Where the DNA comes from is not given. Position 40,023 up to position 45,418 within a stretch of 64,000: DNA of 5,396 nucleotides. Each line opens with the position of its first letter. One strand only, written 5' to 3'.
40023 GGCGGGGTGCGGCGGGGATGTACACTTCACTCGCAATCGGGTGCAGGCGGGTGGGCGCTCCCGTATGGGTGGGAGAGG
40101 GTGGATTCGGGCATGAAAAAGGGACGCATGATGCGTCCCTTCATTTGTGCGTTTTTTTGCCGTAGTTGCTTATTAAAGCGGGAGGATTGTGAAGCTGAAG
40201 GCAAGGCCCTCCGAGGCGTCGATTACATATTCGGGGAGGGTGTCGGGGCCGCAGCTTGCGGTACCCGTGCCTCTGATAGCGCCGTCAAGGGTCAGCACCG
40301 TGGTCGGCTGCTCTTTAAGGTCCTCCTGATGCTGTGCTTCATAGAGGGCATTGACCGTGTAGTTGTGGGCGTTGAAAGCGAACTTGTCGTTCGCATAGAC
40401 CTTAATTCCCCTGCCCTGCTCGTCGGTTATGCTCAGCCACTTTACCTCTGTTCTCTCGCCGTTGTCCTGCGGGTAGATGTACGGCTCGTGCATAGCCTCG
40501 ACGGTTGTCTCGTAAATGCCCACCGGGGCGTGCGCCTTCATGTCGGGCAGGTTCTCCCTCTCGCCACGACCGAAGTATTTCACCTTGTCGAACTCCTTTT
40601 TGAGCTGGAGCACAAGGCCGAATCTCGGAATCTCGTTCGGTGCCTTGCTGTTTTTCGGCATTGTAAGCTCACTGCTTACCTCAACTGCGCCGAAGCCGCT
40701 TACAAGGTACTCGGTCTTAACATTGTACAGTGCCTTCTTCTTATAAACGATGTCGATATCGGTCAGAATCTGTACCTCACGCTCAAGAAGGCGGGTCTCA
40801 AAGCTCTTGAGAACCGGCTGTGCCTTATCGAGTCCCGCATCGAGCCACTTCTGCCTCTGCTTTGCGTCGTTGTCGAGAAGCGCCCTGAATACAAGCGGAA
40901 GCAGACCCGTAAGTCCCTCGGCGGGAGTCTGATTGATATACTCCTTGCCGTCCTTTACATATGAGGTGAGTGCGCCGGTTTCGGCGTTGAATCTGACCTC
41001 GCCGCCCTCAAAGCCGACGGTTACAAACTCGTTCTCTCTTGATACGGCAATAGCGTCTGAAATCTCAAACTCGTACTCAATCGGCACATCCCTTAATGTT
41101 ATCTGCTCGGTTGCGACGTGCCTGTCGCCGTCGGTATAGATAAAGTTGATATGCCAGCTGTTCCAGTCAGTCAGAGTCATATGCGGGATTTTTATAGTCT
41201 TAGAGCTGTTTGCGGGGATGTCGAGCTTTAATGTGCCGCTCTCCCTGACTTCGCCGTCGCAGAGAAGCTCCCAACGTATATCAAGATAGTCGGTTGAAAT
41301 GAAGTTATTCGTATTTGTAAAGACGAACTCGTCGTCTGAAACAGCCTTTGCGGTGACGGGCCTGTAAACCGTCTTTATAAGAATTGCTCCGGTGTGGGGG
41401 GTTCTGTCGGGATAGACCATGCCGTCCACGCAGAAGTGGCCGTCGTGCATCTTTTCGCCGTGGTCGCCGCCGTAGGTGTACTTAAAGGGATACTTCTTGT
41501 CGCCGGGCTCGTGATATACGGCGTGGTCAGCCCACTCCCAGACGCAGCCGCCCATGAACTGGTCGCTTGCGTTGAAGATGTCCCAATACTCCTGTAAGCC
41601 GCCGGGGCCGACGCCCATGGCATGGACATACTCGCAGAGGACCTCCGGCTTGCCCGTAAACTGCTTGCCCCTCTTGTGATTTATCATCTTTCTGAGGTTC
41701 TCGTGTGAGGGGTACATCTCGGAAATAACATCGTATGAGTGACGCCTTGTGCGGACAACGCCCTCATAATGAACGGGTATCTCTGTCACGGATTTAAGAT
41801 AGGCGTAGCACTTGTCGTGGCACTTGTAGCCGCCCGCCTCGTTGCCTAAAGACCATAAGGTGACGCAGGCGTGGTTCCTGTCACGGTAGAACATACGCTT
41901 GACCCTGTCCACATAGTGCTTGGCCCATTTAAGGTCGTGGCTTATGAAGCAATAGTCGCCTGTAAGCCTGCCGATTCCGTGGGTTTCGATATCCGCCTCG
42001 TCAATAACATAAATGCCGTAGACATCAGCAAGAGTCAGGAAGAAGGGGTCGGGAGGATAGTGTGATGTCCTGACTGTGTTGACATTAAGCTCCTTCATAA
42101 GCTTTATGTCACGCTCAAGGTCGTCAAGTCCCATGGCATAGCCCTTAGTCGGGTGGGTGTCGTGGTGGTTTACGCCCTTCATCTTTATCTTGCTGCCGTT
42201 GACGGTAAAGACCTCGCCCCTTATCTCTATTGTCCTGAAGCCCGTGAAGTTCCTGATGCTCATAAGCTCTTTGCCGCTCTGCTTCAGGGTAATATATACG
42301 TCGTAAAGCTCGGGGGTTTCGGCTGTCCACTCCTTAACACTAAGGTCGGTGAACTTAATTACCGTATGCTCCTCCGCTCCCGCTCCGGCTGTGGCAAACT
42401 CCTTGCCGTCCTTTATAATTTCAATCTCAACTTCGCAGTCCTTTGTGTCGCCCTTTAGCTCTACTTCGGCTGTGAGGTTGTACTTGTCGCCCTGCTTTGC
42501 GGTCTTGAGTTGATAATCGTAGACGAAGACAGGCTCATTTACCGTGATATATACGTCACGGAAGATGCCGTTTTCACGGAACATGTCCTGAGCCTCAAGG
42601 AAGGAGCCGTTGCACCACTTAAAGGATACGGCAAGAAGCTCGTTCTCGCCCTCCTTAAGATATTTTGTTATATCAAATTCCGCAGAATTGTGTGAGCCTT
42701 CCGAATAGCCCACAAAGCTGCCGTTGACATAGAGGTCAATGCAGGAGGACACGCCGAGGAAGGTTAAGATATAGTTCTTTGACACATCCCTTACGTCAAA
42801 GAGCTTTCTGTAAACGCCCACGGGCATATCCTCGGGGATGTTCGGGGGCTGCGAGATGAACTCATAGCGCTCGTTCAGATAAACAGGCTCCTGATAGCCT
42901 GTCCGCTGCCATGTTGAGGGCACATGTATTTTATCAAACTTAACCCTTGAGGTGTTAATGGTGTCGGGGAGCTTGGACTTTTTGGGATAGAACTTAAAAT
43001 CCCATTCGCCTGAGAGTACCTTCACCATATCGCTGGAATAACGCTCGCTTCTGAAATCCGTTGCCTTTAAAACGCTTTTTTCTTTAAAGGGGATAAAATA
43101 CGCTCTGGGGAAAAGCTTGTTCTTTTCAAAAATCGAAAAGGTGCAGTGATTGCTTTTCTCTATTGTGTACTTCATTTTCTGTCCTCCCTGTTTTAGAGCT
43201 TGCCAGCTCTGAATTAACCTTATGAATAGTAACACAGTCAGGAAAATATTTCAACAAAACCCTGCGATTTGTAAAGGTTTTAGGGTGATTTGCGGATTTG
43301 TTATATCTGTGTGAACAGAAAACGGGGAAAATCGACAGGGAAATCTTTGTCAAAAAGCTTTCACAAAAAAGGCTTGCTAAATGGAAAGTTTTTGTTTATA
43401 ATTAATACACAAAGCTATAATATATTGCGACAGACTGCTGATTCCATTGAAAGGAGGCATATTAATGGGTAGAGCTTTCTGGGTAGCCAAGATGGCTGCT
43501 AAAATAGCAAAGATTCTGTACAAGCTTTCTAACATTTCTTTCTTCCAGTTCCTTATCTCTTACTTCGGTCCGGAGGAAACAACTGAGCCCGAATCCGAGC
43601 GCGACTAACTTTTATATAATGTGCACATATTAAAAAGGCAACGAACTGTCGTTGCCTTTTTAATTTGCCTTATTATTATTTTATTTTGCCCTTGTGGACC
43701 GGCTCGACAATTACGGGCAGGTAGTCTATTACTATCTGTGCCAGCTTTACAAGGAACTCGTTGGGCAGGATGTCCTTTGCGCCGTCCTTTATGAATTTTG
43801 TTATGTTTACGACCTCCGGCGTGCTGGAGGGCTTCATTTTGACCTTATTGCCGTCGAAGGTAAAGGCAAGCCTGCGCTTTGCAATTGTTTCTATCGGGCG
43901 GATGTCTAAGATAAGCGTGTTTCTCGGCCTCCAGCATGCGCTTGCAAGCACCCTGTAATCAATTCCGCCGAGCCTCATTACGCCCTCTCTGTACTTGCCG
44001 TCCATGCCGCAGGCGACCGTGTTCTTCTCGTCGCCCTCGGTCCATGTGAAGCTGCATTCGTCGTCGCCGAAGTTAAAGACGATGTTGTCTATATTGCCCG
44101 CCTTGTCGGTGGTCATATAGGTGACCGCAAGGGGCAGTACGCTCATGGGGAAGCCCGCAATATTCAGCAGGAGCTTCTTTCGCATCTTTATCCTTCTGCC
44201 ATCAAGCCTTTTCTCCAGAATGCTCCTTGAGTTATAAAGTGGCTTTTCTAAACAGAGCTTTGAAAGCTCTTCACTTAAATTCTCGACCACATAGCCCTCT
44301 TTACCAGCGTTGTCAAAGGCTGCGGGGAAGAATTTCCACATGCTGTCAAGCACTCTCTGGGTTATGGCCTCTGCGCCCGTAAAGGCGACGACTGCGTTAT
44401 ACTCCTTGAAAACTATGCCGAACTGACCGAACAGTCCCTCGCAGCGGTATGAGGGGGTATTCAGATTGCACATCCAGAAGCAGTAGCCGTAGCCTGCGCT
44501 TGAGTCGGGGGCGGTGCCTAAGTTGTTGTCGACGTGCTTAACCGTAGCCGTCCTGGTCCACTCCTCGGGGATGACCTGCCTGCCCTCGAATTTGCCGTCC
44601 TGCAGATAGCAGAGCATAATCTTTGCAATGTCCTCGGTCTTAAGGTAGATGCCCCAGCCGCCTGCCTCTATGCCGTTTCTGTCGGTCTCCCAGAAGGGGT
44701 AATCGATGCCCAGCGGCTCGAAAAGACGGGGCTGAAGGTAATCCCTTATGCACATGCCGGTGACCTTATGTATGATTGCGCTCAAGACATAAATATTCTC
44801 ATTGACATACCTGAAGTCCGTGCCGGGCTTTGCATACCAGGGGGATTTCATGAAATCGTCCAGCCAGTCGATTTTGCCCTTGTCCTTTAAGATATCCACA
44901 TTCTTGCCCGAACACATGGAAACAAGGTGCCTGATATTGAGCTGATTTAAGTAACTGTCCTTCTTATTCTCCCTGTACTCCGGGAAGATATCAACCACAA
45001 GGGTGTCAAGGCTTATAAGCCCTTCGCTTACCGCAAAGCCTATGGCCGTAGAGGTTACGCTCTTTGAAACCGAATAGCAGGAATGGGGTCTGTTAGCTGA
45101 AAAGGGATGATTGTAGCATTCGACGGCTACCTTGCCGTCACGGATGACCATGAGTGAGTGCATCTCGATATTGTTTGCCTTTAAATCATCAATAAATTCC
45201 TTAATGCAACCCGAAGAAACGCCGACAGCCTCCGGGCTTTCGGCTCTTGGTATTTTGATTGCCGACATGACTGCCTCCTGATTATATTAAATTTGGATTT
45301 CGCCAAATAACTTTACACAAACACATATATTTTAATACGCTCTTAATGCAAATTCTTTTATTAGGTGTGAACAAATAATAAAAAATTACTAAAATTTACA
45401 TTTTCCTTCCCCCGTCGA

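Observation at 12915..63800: Five dispersed G-rich intergenic islands appear to be one previously uncharacterised repeat family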

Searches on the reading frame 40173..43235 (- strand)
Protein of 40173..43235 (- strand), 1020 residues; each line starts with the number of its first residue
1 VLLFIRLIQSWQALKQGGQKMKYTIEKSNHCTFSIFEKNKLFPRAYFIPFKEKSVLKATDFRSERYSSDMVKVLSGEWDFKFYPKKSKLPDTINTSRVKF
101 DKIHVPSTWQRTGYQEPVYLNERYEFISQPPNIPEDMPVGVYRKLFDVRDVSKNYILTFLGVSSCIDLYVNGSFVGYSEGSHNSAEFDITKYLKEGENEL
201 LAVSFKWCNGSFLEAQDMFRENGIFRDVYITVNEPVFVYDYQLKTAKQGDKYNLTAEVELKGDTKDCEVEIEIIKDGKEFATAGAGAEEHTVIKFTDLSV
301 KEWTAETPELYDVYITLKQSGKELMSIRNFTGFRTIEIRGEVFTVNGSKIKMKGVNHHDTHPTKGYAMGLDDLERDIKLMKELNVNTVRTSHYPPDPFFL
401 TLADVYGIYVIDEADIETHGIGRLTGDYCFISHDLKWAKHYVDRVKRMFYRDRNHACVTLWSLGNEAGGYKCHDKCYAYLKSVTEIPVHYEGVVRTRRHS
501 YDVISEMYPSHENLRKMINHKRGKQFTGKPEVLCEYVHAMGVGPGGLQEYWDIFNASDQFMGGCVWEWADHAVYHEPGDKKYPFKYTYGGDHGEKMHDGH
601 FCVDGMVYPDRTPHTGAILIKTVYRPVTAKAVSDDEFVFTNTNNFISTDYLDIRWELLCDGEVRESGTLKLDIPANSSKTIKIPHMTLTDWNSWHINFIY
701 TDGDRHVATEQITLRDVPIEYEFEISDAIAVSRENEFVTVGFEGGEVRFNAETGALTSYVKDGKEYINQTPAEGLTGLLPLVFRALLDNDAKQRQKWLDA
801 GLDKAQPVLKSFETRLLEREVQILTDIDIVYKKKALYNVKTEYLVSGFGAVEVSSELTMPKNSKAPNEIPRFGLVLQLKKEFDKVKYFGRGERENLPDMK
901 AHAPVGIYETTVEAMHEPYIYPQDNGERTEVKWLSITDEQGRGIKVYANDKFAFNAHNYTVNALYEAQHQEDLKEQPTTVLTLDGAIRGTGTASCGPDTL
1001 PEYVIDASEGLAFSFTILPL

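Call 27: search_protein_families(library=pfam, proteins=[window:40173-43235:-], max_evalue=0.01)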
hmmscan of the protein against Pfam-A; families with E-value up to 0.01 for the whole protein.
window:40173-43235:- (1020 aa): 7 families
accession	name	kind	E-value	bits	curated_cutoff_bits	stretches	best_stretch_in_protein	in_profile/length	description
PF02836.23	Glyco_hydro_2_C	-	5.1e-81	272.5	21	1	336-627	1-300/302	Glycosyl hydrolases family 2, TIM barrel domain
PF02929.23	Bgal_small_N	-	1.5e-67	228.3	25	1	745-1017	5-248/248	Beta galactosidase small chain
PF02837.24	Glyco_hydro_2_N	-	1.9e-32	113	28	1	72-231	2-166/169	Glycosyl hydrolases family 2, sugar binding domain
PF16353.11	LacZ_4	-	5.6e-11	43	27.3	1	638-689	2-53/87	Beta-galactosidase, domain 4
PF00703.27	Glyco_hydro_2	-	2.6e-09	38.2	23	1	236-334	1-109/109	Glycosyl hydrolases family 2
PF22666.2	Glyco_hydro_2_N2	-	9.3e-07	29.5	27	1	141-206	51-118/167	Glycosyl hydrolase 2 galactose-binding domain-like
PF03198.20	Glyco_hydro_72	-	0.00086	19.1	25.9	1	332-484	8-163/314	Glucanosyltransferase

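Call 51: find_encoding_contigs(protein=window:40173-43235:-, flank=5000, max_places=10)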
Protein window:40173-43235:- (1020 aa): no gene with exactly this product is on record in the collection.

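Call 80: find_homologous_proteins(query=window:40173-43235:-, max_evalue=1e-100)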
Query window:40173-43235:- (1020 aa): 7283 proteins with E <= 1e-100 among 8000 candidates; the best 120 are listed.
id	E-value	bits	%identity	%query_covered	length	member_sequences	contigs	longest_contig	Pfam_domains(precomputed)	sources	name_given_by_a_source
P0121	0.0e+0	2355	100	98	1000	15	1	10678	PF02837.25,PF16353.12,PF02836.24,PF00703.28,PF22666.3,PF02929.24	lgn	-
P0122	0.0e+0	1855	75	100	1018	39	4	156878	PF02837.25,PF16353.12,PF02836.24,PF00703.28,PF02929.24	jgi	-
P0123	0.0e+0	1472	62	98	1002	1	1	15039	PF02837.25,PF16353.12,PF02836.24,PF00703.28,PF22666.3,PF02929.24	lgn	-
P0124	0.0e+0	1335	57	98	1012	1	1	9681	PF02837.25,PF16353.12,PF02836.24,PF00703.28,PF22666.3,PF02929.24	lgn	-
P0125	0.0e+0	1324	58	98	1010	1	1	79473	PF02837.25,PF16353.12,PF02836.24,PF02929.24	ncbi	-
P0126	0.0e+0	1282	55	98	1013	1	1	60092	PF02837.25,PF16353.12,PF02836.24,PF22666.3,PF02929.24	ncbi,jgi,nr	ncbi:MAG: DUF4981 domain-containing protein [Oscillospiraceae bacterium]|jgi:beta-galactosidase|nr:D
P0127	0.0e+0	1272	56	98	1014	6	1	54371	PF02837.25,PF16353.12,PF02836.24,PF00703.28,PF02929.24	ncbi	-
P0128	0.0e+0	1269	55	98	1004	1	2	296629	PF02837.25,PF16353.12,PF02836.24,PF00703.28,PF02929.24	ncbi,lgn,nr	ncbi:MAG: hypothetical protein GX051_06790 [Clostridiales bacterium]|nr:hypothetical protein [Clostr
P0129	0.0e+0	1256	54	98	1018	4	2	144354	PF02837.25,PF16353.12,PF02836.24,PF00703.28,PF22666.3,PF02929.24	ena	-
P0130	0.0e+0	1253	54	98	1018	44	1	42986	PF02837.25,PF16353.12,PF02836.24,PF00703.28,PF22666.3,PF02929.24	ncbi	-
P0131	0.0e+0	1252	53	98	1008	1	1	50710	PF02837.25,PF16353.12,PF02836.24,PF02929.24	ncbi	-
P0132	0.0e+0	1252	54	98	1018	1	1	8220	PF02837.25,PF16353.12,PF02836.24,PF00703.28,PF22666.3,PF02929.24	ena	-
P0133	0.0e+0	1250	55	98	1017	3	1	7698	PF02837.25,PF16353.12,PF02836.24,PF00703.28,PF22666.3,PF02929.24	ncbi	-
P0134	0.0e+0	1250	54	98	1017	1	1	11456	PF02837.25,PF16353.12,PF02836.24,PF00703.28,PF22666.3,PF02929.24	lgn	-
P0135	0.0e+0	1249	54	98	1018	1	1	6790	PF02837.25,PF16353.12,PF02836.24,PF00703.28,PF22666.3,PF02929.24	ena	-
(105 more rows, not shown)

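Call 81: find_encoding_contigs(protein=P0122, flank=10000, max_places=3)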
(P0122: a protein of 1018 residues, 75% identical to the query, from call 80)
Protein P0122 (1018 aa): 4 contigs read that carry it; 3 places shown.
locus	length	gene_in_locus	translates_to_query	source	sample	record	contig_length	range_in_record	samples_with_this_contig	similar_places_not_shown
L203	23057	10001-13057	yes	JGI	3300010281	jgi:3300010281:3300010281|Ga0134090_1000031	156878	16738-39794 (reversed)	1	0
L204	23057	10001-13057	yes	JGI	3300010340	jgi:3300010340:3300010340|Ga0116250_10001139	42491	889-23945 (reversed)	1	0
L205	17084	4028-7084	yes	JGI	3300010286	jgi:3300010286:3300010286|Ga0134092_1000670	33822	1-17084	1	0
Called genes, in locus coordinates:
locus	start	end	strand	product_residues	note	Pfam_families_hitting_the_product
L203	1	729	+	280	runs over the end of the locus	PF00528:BPD_transp_1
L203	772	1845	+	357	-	PF01547:SBP_bac_1, PF13416:SBP_bac_8, PF13343:SBP_bac_6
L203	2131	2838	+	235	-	PF09360:zf-CDGSH, PF06902:Fer4_19 (weak), PF09360:zf-CDGSH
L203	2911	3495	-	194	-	PF14277:DUF4364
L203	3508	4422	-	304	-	PF04204:HTS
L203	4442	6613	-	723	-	PF18952:DUF5696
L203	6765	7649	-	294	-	PF00849:PseudoU_synth_2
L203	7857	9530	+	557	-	PF00144:Beta-lactamase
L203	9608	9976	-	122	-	-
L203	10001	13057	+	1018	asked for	PF02837:Glyco_hydro_2_N, PF00703:Glyco_hydro_2, PF02836:Glyco_hydro_2_C, PF16353:LacZ_4 (weak), PF02929:Bgal_small_N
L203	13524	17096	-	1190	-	PF01855:POR_N, PF17147:PFOR_II, PF01558:POR, PF10371:EKR, PF00037:Fer4 (faint), PF12838:Fer4_7, PF13183:Fer4_8 (weak), PF02775:TPP_enzyme_C, +3 more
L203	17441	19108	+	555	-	PF02812:ELFV_dehydrog_N, PF00208:ELFV_dehydrog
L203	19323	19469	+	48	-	-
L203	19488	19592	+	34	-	-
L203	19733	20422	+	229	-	PF00072:Response_reg, PF00486:Trans_reg_C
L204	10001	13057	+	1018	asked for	PF02837:Glyco_hydro_2_N, PF00703:Glyco_hydro_2, PF02836:Glyco_hydro_2_C, PF16353:LacZ_4 (weak), PF02929:Bgal_small_N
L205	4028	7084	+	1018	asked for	PF02837:Glyco_hydro_2_N, PF00703:Glyco_hydro_2, PF02836:Glyco_hydro_2_C, PF16353:LacZ_4 (weak), PF02929:Bgal_small_N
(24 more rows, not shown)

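Call 84: find_encoding_contigs(protein=P0123, flank=6000, max_places=2)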
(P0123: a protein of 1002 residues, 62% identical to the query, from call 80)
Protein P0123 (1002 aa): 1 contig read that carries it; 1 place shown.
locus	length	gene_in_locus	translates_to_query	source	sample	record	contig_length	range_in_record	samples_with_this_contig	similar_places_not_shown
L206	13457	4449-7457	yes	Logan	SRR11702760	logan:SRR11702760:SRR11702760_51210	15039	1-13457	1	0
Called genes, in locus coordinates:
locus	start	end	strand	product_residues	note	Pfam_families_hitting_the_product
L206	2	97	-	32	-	?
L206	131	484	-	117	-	PF03780:Asp23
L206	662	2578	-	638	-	-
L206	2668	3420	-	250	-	PF02585:PIG-L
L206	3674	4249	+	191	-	PF06130:PTAC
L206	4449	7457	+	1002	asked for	PF02837:Glyco_hydro_2_N, PF22666:Glyco_hydro_2_N2 (weak), PF00703:Glyco_hydro_2, PF02836:Glyco_hydro_2_C, PF16353:LacZ_4, PF02929:Bgal_small_N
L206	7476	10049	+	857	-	PF00583:Acetyltransf_1, PF13527:Acetyltransf_9 (weak), PF13673:Acetyltransf_10, PF13508:Acetyltransf_7, PF08531:Bac_rhamnosid_N, PF05592:Bac_rhamnosid (weak), PF17389:Bac_rhamnosid6H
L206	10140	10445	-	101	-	-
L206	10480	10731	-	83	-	PF06135:IreB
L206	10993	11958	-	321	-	PF01384:PHO4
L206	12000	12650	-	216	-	PF01865:PhoU_div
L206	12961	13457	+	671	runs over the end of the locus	PF13802:Gal_mutarotas_2 (faint), PF01055:Glyco_hydro_31_2nd, PF21365:Glyco_hydro_31_3rd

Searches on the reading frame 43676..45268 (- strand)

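Call 27: search_protein_families(library=pfam, proteins=[window:43676-45268:-], max_evalue=0.01)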
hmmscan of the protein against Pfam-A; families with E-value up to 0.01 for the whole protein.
window:43676-45268:- (530 aa): 1 family
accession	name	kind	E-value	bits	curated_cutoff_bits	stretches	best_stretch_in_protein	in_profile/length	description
PF00144.29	Beta-lactamase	-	2.3e-25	89.9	27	1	35-296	15-306/329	Beta-lactamase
